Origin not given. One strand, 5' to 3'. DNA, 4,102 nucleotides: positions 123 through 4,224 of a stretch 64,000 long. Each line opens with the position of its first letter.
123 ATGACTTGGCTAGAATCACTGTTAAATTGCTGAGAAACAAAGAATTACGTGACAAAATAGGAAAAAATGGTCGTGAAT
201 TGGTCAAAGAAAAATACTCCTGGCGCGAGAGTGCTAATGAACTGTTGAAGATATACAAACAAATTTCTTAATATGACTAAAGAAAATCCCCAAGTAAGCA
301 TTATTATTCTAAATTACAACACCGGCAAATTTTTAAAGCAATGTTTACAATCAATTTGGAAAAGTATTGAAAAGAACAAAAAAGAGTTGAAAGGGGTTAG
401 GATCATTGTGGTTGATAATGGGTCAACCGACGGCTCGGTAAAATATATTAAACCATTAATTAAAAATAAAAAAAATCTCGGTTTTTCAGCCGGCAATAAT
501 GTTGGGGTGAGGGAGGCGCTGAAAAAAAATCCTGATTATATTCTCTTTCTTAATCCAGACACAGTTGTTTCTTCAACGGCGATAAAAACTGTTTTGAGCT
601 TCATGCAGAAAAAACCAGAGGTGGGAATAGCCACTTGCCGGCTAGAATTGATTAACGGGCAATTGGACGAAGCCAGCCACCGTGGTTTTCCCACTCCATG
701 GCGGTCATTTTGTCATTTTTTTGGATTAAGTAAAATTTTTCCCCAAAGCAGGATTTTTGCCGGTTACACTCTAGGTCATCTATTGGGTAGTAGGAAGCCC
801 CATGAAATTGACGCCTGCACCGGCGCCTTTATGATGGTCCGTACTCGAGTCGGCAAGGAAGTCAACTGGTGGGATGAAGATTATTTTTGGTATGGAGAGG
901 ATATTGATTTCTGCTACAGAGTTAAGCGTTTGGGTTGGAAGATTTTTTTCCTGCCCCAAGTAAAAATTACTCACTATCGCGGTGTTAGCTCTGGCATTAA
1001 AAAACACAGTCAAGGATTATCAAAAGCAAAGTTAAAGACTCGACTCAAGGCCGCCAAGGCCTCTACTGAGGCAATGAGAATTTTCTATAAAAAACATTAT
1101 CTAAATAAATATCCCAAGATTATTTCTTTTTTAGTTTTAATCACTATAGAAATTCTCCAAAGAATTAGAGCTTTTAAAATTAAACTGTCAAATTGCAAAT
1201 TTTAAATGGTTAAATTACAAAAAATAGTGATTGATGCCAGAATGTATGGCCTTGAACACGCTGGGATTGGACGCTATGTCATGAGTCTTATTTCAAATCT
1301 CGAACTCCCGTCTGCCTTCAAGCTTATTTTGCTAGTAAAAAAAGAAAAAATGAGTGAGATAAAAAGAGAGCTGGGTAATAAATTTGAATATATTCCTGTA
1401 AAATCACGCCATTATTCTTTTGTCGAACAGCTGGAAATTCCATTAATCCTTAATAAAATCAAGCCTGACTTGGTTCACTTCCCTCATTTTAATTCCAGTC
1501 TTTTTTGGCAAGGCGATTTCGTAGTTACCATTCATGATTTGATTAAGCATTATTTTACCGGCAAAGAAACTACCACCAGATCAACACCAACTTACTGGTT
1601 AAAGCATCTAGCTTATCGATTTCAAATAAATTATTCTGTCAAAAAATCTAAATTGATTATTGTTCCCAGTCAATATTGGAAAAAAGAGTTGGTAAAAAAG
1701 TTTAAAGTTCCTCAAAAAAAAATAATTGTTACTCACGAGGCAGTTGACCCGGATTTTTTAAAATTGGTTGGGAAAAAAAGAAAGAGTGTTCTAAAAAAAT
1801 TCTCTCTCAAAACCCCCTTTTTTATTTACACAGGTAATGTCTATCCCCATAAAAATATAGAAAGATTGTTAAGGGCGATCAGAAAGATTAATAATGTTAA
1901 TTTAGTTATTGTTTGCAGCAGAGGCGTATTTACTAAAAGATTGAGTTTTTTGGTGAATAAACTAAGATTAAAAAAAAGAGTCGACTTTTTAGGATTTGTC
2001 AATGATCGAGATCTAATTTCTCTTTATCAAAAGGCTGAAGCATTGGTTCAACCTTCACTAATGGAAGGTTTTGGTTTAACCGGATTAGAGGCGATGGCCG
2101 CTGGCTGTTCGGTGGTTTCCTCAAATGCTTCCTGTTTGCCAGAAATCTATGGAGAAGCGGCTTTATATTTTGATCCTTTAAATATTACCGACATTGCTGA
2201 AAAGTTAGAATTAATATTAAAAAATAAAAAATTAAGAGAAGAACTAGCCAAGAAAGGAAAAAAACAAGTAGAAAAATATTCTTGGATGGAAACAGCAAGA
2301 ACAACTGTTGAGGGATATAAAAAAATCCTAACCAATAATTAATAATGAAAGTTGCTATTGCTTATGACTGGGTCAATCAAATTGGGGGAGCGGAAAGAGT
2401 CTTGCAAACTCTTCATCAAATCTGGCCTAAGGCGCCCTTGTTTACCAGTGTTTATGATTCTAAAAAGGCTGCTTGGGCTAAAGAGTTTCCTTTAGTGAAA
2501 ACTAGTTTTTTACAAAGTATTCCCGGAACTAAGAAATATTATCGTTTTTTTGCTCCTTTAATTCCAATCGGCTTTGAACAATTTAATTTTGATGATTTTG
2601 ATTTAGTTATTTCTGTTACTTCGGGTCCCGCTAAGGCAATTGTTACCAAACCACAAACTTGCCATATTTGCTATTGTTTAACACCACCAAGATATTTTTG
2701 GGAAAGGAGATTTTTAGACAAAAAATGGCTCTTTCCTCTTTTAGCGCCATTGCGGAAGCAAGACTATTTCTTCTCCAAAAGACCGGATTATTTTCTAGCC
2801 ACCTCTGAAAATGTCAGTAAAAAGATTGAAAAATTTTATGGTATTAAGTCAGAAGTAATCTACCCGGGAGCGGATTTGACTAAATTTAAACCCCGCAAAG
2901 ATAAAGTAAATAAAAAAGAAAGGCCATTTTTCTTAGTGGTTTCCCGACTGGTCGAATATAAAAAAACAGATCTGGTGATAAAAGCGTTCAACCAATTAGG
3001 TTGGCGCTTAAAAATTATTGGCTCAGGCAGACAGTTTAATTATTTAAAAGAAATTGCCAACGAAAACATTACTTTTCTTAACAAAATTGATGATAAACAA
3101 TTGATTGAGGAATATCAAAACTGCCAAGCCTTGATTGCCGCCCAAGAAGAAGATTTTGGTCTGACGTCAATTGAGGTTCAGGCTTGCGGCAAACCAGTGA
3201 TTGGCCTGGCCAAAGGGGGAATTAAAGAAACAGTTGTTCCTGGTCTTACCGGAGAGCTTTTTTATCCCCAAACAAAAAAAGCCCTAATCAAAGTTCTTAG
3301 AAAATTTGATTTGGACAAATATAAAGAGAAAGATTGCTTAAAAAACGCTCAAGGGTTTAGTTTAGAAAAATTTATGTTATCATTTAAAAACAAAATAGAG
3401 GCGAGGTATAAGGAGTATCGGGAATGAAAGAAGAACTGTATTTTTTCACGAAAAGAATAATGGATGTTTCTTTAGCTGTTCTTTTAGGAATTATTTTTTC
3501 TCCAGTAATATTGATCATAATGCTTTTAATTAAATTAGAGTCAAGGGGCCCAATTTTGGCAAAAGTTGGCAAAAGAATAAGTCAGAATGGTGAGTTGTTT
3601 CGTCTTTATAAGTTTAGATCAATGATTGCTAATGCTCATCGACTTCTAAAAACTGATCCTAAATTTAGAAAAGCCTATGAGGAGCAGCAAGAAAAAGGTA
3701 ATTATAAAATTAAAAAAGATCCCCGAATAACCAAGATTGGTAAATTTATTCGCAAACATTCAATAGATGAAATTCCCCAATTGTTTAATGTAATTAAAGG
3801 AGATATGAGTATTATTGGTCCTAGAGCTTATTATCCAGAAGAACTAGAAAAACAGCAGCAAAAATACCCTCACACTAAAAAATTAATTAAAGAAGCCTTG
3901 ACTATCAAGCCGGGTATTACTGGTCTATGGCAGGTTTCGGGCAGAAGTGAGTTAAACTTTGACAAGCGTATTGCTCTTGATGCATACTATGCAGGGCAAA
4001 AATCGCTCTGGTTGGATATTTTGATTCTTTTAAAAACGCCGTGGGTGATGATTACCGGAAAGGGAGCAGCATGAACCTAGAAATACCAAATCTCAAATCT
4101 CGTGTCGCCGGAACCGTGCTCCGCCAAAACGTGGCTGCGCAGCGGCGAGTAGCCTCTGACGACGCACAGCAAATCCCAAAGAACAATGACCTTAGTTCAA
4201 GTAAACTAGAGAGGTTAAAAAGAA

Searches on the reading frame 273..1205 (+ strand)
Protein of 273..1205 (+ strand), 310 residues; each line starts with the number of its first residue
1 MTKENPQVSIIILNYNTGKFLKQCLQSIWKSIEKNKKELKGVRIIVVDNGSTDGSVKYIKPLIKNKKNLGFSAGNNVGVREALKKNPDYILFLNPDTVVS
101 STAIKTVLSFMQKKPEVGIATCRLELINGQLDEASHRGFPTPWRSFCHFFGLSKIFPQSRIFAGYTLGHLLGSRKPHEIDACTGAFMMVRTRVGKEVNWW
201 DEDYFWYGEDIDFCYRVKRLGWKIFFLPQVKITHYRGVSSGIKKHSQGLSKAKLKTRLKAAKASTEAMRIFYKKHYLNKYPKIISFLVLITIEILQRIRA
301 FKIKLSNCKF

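Call 38: search_protein_families(library=pfam, proteins=[window:273-1205:+], max_evalue=0.0001)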
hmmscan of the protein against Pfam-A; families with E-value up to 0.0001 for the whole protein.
window:273-1205:+ (310 aa): 3 families
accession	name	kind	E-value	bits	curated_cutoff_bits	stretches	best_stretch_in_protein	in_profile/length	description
PF00535.33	Glycos_transf_2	-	8.1e-18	65.3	23.3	1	9-143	1-132/168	Glycosyl transferase family 2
PF13641.12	Glyco_tranf_2_3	-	3.4e-16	60.4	27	1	6-238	1-215/230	Glycosyltransferase like family 2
PF13632.12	Glyco_trans_2_3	-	3.4e-10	40.5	27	1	89-244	1-131/198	Glycosyl transferase family group 2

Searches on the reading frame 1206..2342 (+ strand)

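Call 38: search_protein_families(library=pfam, proteins=[window:1206-2342:+], max_evalue=0.0001)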
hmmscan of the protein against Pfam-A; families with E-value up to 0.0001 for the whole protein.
window:1206-2342:+ (378 aa): 5 families
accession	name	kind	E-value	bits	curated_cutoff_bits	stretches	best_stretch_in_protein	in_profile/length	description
PF00534.26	Glycos_transf_1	-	7.8e-36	123.6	26.4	1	200-354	12-172/172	Glycosyl transferases group 1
PF13692.12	Glyco_trans_1_4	-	3.1e-24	86.3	27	1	205-340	3-142/142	Glycosyl transferases group 1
PF13439.12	Glyco_transf_4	-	1.2e-13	51.9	28.5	1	20-183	3-169/170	Glycosyltransferase Family 4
PF13524.12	Glyco_trans_1_2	-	1e-10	42.2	25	1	219-365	3-140/144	Glycosyl transferase-like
PF20706.3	GT4-conflict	-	4.6e-08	32.9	26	1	257-314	261-319/385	Family 4 Glycosyltransferase in conflict systems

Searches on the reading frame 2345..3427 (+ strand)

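Call 38: search_protein_families(library=pfam, proteins=[window:2345-3427:+], max_evalue=0.0001)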
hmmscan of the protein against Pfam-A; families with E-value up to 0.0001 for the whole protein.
window:2345-3427:+ (360 aa): 3 families
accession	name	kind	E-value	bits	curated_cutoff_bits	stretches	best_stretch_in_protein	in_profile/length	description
PF00534.26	Glycos_transf_1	-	1.7e-26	93.2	26.4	1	184-336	6-170/172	Glycosyl transferases group 1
PF13692.12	Glyco_trans_1_4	-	6.4e-17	62.6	27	1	194-318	2-136/142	Glycosyl transferases group 1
PF13439.12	Glyco_transf_4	-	5.2e-07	30.3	28.5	1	13-179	1-169/170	Glycosyltransferase Family 4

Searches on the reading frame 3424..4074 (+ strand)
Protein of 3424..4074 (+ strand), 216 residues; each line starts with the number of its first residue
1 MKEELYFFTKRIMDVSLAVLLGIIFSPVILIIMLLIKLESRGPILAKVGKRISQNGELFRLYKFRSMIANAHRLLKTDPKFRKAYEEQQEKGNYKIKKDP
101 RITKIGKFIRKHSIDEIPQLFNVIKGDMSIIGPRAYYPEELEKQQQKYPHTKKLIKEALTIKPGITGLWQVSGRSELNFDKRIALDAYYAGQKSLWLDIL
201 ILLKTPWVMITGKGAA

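Call 38: search_protein_families(library=pfam, proteins=[window:3424-4074:+], max_evalue=0.0001)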
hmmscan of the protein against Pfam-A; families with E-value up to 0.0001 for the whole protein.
window:3424-4074:+ (216 aa): 1 family
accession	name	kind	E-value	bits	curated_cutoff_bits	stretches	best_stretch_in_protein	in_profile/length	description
PF02397.22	Bac_transf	-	5.2e-60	202.5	27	1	10-210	1-178/179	Bacterial sugar transferase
